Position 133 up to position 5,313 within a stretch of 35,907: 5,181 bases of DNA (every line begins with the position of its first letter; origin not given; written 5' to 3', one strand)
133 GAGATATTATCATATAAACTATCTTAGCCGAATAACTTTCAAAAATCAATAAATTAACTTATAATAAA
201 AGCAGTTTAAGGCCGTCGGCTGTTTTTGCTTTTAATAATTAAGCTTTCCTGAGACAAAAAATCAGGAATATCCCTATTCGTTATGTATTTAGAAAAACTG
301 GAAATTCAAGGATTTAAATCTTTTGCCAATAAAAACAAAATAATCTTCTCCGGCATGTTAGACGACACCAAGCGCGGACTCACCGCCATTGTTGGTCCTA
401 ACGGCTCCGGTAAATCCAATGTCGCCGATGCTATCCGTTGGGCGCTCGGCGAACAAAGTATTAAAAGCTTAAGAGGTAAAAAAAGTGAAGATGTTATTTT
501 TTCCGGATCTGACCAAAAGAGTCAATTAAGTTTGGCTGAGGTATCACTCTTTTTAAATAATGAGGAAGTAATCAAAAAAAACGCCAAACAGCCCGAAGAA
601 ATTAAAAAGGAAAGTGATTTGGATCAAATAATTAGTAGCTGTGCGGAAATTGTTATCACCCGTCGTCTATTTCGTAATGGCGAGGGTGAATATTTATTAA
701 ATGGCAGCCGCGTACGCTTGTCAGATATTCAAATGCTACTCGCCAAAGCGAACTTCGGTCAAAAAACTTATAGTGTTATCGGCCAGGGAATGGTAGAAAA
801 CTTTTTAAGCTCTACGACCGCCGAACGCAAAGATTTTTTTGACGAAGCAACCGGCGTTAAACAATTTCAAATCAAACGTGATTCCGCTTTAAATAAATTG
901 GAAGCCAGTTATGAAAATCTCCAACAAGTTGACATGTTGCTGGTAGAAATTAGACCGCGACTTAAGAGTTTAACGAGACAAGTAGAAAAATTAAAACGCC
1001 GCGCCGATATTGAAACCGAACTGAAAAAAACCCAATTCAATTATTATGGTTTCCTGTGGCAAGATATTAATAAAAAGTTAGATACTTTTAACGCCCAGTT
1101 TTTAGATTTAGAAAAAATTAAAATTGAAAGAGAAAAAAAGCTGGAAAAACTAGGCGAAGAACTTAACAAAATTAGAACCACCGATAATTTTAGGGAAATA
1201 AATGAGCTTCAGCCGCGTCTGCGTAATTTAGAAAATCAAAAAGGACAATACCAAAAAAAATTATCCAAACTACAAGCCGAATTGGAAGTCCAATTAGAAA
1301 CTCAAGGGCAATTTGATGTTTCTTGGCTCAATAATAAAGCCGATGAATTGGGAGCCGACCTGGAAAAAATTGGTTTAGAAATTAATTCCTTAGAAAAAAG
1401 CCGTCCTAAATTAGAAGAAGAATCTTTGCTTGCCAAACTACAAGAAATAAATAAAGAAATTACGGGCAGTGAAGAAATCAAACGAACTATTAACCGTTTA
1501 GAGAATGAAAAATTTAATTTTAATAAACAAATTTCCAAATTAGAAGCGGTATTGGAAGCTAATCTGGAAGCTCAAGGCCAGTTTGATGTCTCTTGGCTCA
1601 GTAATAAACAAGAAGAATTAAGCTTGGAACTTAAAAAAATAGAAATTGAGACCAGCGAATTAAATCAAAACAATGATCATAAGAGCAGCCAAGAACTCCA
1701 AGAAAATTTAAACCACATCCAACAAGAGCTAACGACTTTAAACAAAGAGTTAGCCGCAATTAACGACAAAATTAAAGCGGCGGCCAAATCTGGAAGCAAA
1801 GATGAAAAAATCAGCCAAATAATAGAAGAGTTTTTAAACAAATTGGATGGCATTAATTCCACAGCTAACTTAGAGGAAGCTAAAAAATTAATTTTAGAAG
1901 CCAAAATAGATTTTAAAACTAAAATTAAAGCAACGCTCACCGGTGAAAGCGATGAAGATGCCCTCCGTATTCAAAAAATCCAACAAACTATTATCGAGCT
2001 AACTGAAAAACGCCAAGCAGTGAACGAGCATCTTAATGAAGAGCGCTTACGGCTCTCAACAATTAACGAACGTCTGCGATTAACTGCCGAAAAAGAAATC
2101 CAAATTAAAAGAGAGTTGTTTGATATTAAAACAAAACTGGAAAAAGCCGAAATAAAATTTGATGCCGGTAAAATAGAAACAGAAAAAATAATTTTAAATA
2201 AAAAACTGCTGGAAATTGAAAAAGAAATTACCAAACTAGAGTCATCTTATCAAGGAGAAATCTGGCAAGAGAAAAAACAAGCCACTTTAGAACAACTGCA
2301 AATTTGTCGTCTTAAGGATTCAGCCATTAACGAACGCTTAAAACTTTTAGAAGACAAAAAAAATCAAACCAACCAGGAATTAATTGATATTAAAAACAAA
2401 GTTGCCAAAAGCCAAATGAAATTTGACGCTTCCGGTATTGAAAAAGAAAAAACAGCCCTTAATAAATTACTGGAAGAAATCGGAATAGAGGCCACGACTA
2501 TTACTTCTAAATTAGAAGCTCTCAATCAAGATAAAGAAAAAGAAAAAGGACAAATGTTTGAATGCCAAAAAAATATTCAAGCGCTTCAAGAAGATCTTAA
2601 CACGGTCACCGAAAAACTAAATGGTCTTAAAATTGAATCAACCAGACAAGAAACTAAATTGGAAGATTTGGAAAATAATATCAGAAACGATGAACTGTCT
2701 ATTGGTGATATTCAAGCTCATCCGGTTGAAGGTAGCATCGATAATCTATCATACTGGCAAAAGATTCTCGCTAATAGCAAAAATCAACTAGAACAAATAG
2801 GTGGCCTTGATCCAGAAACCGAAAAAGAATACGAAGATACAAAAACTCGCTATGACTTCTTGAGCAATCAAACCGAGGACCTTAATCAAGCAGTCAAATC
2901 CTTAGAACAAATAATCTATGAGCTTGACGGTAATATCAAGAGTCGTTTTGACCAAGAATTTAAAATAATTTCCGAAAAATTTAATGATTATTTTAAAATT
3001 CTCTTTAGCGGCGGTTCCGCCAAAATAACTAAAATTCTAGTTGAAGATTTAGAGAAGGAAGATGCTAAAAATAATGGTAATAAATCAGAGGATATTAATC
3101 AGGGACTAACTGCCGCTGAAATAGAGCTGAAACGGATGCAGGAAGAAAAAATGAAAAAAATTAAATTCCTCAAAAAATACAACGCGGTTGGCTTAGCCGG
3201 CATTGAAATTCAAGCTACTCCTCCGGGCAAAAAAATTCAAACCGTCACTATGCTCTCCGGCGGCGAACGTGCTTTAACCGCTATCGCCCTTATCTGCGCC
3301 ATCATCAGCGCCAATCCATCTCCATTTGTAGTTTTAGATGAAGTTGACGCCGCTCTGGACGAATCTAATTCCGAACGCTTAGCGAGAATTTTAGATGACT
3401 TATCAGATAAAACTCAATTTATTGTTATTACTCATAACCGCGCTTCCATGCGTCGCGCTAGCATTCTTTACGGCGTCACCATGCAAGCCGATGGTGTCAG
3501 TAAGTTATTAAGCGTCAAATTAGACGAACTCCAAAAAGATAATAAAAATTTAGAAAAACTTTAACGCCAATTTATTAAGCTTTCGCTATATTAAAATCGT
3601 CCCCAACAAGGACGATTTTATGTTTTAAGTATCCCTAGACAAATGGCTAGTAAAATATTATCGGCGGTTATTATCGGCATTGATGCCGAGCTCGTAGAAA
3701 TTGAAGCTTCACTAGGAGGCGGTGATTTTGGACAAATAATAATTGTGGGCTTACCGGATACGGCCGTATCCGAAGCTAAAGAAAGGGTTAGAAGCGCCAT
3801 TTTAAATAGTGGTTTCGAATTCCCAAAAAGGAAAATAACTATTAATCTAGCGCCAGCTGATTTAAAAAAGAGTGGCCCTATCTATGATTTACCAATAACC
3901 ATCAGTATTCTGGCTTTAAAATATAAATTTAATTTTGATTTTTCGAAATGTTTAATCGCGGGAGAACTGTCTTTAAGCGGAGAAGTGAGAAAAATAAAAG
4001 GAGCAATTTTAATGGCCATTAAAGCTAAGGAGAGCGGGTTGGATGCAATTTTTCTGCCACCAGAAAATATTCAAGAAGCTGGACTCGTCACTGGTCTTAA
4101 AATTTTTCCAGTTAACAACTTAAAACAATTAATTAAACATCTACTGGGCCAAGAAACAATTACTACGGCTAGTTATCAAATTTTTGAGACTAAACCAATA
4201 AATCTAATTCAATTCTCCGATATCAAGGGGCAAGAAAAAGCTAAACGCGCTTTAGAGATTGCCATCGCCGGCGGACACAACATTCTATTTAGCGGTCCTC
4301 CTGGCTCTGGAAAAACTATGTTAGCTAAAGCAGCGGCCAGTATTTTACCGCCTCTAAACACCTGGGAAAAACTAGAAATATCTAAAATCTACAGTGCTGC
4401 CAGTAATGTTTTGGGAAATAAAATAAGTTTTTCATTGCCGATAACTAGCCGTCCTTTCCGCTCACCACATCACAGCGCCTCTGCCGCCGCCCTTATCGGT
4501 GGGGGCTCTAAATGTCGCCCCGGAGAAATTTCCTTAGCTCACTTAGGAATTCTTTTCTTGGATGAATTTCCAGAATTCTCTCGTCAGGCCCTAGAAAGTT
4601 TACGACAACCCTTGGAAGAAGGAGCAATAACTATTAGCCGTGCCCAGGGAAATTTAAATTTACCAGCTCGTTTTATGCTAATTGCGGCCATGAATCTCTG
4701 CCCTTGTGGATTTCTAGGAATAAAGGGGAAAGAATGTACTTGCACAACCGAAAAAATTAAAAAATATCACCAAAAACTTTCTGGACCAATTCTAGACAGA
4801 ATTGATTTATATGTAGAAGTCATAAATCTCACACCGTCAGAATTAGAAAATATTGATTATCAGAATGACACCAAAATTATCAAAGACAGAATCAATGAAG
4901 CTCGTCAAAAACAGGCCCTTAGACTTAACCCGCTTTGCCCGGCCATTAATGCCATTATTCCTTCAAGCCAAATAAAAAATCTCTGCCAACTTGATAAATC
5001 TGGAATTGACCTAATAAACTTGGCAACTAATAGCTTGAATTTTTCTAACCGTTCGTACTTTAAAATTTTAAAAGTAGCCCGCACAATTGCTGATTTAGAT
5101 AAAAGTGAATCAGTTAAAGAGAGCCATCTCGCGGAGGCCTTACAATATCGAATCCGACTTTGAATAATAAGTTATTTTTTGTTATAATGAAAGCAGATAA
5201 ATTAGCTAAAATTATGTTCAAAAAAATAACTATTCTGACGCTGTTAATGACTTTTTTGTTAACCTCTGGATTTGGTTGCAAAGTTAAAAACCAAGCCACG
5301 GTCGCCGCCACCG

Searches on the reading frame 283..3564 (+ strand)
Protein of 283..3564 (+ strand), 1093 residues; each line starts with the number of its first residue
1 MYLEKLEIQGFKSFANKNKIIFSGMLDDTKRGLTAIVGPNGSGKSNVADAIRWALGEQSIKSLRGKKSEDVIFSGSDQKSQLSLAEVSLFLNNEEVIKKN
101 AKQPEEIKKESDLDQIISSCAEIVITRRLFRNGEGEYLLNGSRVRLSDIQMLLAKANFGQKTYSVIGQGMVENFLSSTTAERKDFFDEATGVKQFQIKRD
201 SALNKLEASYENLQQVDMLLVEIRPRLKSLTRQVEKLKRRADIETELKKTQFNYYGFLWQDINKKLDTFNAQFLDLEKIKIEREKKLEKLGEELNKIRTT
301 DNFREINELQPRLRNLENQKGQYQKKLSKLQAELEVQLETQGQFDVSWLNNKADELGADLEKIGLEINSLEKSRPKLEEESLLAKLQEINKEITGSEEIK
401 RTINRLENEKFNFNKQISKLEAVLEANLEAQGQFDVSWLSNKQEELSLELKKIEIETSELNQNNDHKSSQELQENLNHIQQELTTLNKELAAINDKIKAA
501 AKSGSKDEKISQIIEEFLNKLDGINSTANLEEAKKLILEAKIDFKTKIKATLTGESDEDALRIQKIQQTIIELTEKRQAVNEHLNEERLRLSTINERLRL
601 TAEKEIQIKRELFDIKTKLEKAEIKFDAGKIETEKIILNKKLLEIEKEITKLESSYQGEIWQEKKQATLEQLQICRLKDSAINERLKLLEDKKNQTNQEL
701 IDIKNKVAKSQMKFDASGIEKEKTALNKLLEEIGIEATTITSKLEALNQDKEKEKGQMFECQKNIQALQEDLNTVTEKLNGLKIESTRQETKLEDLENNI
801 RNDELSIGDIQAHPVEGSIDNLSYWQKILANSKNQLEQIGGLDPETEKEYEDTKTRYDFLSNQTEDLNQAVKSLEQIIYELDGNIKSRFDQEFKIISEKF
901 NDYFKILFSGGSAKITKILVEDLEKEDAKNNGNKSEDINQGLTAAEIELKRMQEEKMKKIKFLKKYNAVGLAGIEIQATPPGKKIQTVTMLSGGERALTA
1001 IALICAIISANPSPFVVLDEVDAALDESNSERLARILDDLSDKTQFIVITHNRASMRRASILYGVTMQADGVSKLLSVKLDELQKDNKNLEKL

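Call 6: search_protein_families(library=pfam, proteins=[window:283-3564:+], max_evalue=0.001)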
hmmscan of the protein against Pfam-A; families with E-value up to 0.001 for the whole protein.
window:283-3564:+ (1093 aa): 5 families
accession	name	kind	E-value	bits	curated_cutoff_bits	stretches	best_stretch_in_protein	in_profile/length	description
PF02463.25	SMC_N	-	3.8e-53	180.6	40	2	2-161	1-135/220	RecF/RecN/SMC N terminal domain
PF13304.12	AAA_21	-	1.6e-15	58.4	27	2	944-1052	220-299/304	AAA domain, putative AbiEii toxin, Type IV TA system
PF13175.12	AAA_15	-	1.3e-09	38.7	32.1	1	1-412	1-281/374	AAA ATPase domain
PF13476.12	AAA_23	-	4e-09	37.8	27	1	5-335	1-194/201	AAA domain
PF13555.12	AAA_29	-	0.00063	19.9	27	0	30-54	21-45/61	P-loop containing region of AAA domain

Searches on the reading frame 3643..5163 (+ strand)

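Call 6: search_protein_families(library=pfam, proteins=[window:3643-5163:+], max_evalue=0.001)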
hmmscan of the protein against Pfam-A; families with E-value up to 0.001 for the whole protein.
window:3643-5163:+ (506 aa): 9 families
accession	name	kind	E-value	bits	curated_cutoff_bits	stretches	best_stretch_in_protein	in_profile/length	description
PF01078.27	Mg_chelatase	-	3.9e-88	294.7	20.3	1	191-399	2-205/207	Magnesium chelatase, subunit ChlI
PF13541.12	ChlI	-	1.3e-40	138.5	27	1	29-142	9-121/121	Subunit ChlI of Mg-chelatase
PF13335.12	Mg_chelatase_C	-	1.5e-25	90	26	1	409-503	3-94/94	Magnesium chelatase, subunit ChlI C-terminal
PF00493.29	MCM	-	4.9e-09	36.1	23.3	1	293-393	114-204/224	MCM P-loop domain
PF07728.20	AAA_5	-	6e-08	33.2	22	1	213-353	1-124/139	AAA domain (dynein-related subfamily)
PF00004.35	AAA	-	9.1e-06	26.6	21.2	1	214-316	1-73/131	ATPase family associated with various cellular activities (AAA)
PF00158.32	Sigma54_activat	-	1.3e-05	25.3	20.2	0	287-351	80-142/168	Sigma-54 interaction domain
PF05496.18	RuvB_N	-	0.00011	22.4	27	0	190-232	5-54/159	Holliday junction DNA helicase RuvB P-loop domain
PF05362.19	Lon_C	-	0.00021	21.3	21.1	1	41-168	73-203/205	Lon protease (S16) C-terminal proteolytic domain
